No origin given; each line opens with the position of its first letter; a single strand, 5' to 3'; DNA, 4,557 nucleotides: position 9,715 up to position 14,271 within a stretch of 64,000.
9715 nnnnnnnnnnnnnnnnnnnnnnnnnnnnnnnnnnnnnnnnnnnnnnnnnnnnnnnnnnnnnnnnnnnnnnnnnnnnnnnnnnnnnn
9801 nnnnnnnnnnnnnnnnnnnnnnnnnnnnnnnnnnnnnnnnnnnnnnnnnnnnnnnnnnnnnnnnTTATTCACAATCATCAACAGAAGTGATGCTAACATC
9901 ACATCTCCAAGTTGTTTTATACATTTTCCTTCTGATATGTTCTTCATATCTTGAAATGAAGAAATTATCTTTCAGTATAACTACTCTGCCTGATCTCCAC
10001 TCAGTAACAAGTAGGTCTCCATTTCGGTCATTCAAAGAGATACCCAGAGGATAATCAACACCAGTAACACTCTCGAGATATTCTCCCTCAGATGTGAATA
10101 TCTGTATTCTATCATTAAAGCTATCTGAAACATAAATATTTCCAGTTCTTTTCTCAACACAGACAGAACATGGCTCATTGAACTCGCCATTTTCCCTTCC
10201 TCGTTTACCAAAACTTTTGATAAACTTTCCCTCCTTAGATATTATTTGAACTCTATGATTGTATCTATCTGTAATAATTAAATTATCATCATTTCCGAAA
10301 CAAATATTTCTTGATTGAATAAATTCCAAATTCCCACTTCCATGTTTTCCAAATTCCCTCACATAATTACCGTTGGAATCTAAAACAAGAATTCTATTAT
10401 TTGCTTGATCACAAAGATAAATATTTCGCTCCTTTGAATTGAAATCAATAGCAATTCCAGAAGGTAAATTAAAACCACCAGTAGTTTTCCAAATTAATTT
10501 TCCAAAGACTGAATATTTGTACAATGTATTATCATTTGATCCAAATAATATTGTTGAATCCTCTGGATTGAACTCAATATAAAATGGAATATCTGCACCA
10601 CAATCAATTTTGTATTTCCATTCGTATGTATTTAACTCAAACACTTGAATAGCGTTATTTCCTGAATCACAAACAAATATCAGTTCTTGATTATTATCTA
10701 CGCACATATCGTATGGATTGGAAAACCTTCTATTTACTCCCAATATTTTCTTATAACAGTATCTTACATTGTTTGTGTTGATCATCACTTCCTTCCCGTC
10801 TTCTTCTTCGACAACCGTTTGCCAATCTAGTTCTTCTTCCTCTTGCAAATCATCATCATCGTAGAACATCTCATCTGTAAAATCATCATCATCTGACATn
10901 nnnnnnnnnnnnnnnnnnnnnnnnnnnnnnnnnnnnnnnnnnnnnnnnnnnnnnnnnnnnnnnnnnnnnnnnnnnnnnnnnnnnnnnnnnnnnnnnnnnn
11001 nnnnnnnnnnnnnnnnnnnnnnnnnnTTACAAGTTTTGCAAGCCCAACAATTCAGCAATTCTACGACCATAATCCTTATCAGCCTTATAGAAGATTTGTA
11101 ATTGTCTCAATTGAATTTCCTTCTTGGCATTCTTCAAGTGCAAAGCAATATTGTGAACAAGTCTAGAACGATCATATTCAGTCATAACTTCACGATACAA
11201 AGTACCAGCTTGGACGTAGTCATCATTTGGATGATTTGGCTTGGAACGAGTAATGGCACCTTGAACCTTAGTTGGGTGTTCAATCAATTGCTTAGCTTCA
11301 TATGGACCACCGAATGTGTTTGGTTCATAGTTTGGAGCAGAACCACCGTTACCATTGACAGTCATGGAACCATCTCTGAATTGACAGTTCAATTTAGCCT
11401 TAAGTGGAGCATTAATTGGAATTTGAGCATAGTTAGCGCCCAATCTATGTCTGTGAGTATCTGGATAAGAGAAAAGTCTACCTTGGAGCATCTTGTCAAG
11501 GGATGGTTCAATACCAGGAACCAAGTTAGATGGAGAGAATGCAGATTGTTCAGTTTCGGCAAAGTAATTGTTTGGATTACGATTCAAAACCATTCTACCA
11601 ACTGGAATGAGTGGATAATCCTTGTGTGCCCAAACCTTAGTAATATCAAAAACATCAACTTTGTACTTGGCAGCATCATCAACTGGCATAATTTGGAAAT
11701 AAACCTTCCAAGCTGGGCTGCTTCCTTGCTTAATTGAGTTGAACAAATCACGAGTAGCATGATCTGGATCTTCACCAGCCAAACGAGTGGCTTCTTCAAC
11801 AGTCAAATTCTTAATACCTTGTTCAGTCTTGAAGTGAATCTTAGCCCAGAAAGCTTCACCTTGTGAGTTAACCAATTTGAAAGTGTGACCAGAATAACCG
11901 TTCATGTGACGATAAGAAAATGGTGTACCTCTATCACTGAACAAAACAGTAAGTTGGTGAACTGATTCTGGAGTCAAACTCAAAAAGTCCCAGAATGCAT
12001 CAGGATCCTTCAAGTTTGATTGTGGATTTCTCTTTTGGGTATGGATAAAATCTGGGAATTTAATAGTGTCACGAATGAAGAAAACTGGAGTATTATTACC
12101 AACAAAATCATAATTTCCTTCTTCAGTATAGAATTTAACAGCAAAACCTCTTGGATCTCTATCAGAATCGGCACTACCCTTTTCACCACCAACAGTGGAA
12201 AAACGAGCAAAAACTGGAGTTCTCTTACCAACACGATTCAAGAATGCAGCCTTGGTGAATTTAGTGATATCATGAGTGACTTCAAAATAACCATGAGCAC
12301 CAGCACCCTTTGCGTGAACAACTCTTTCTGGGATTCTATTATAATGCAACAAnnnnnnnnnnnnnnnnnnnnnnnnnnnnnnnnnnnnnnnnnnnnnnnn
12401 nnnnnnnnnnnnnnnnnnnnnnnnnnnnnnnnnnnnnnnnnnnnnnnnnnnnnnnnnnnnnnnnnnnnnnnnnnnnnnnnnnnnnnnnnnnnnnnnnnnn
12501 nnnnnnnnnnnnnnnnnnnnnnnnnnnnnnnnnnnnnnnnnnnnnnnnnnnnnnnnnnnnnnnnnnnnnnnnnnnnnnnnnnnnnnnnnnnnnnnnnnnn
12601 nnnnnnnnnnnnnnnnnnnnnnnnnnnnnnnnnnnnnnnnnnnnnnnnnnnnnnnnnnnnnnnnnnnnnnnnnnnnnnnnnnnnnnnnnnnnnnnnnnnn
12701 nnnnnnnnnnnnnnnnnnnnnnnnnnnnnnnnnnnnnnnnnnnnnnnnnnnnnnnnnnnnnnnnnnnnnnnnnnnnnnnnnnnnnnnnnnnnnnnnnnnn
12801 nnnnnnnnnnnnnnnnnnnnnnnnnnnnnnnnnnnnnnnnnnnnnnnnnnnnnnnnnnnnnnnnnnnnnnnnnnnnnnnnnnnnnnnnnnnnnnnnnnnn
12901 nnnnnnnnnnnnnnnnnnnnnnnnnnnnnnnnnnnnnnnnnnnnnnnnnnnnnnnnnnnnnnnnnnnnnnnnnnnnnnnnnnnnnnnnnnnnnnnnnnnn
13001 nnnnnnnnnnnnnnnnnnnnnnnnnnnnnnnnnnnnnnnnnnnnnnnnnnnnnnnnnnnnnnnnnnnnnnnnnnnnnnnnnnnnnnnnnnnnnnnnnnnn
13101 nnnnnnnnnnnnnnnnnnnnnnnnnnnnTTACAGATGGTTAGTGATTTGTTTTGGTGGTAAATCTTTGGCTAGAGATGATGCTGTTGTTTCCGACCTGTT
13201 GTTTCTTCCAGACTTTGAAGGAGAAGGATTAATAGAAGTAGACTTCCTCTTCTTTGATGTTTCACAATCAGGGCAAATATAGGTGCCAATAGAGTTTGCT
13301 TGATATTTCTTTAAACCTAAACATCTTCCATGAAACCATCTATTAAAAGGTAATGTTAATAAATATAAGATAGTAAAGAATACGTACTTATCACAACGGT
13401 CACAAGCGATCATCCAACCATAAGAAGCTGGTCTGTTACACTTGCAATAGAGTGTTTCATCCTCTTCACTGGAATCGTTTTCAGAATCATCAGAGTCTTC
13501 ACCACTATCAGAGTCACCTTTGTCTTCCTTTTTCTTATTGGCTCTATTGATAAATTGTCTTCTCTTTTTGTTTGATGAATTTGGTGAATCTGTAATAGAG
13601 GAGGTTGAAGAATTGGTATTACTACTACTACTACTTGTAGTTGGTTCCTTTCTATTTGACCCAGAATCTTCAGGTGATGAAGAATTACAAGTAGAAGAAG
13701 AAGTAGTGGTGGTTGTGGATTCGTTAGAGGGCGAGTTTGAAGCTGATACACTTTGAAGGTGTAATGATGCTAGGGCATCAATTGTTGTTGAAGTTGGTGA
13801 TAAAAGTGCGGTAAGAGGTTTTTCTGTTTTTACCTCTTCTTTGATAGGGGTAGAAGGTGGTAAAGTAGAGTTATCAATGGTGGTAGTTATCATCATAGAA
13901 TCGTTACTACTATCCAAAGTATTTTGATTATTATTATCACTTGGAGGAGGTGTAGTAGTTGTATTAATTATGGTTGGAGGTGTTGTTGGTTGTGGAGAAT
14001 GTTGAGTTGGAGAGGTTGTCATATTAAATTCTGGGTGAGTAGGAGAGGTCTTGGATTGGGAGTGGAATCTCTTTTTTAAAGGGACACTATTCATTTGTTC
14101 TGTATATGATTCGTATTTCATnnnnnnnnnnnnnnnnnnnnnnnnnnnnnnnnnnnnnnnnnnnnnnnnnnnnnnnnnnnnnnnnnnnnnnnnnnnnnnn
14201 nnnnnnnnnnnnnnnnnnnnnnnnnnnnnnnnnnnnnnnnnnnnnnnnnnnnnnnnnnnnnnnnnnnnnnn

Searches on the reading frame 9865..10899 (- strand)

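Call 9: search_protein_families(library=pfam, proteins=[window:9865-10899:-], max_evalue=0.01)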
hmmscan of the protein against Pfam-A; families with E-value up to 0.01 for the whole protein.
window:9865-10899:- (344 aa): 6 families
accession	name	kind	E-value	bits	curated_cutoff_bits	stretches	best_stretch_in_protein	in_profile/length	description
PF01436.27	NHL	-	4.2e-22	77.5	20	2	59-87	1-28/28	NHL repeat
PF17170.10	DUF5128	-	1.6e-15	57.6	22.9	2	198-276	48-126/321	6-bladed beta-propeller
PF13570.13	Beta-prop_ACSF4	-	3.4e-06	27.1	133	1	65-166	55-154/329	Beta-alanine-activating enzyme, beta-propeller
PF15869.11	TolB_like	-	4.7e-05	23.3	29.2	0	178-222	51-94/296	TolB-like 6-blade propeller-like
PF01731.26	Arylesterase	-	6.5e-05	23.5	21.3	0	40-88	34-82/86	Arylesterase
PF23393.2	Beta-prop_WDR90_POC16_2nd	-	0.0028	17.3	60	0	79-131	13-65/291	WDR90/POC16, second beta-propeller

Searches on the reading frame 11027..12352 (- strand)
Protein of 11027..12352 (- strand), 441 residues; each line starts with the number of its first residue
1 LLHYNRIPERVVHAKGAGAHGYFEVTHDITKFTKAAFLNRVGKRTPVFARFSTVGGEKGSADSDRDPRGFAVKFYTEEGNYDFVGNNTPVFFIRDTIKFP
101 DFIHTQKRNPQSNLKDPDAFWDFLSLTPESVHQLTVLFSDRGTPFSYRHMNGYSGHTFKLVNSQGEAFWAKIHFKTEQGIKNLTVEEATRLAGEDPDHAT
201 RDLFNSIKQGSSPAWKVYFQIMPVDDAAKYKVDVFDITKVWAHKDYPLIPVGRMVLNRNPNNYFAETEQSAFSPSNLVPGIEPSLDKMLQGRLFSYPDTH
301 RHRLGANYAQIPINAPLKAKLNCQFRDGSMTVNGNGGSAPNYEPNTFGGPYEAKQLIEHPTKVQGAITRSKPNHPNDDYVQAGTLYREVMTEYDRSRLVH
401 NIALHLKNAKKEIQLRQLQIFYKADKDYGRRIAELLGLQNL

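Call 9: search_protein_families(library=pfam, proteins=[window:11027-12352:-], max_evalue=0.01)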
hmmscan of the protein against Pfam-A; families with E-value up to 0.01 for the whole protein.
window:11027-12352:- (441 aa): 2 families
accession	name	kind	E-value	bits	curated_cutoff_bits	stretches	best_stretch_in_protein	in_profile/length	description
PF00199.24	Catalase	-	9.6e-180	598.1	25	1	5-348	40-382/383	Catalase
PF06628.17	Catalase-rel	-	2.9e-21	75.8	30.1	1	374-436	3-65/65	Catalase-related immune-responsive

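Call 35: find_homologous_proteins(query=window:11030-12352:-, max_evalue=1e-50)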
Query window:11030-12352:- (441 aa): 8000 proteins with E <= 1e-50 among 8000 candidates; the best 120 are listed.
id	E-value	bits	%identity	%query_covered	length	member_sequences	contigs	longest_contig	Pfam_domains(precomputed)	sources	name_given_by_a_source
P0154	2.4e-282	955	92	99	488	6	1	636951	PF00199.25,PF06628.18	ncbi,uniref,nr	ncbi:hypothetical protein C9374_005166 [Naegleria lovaniensis]|uniref:Catalase n=1 Tax=Naegleria lov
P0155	3.7e-252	855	82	99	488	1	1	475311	PF00199.25,PF06628.18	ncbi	ncbi:hypothetical protein ABK040_013366 [Willaertia magna]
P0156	6.8e-247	838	80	98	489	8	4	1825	PF00199.25,PF06628.18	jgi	jgi:catalase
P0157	2.6e-239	813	77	98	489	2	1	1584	PF00199.25,PF06628.18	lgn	-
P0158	3.6e-239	812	78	98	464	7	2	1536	PF00199.25,PF06628.18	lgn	-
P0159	1.5e-235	800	78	98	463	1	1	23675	PF00199.25,PF06628.18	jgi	jgi:catalase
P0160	3.4e-232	789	75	99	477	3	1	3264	PF00199.25,PF06628.18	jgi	jgi:catalase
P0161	6.1e-230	782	76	99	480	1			PF00199.25,PF06628.18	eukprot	eukprot:gb/GECH01011361.1/.p1 GENE.gb/GECH01011361.1/~~gb/GECH01011361.1/.p1 ORF type:complete len:4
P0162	1.5e-228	777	74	99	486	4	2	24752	PF00199.25,PF06628.18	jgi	jgi:catalase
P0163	3.5e-221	753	73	99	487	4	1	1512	PF00199.25,PF06628.18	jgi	-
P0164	7.2e-221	752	73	99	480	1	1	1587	PF00199.25,PF06628.18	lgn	-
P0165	2.9e-219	747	71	99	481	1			PF00199.25,PF06628.18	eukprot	eukprot:GEZU01032444.1.p2 GENE.GEZU01032444.1~~GEZU01032444.1.p2 ORF type:complete len:482 (+),score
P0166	1.7e-215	734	71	98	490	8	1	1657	PF00199.25,PF06628.18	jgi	-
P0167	1.5e-213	728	73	99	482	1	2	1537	PF00199.25,PF06628.18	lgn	-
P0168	1.9e-213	728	72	98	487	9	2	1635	PF00199.25,PF06628.18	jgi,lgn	-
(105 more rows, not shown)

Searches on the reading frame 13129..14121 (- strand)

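Call 9: search_protein_families(library=pfam, proteins=[window:13129-14121:-], max_evalue=0.01)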
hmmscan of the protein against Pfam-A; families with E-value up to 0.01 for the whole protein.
window:13129-14121:- (330 aa): 1 family
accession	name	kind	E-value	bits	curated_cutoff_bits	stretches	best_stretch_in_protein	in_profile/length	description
PF00628.35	PHD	-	1.1e-05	25.8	24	0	260-286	20-47/47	PHD-finger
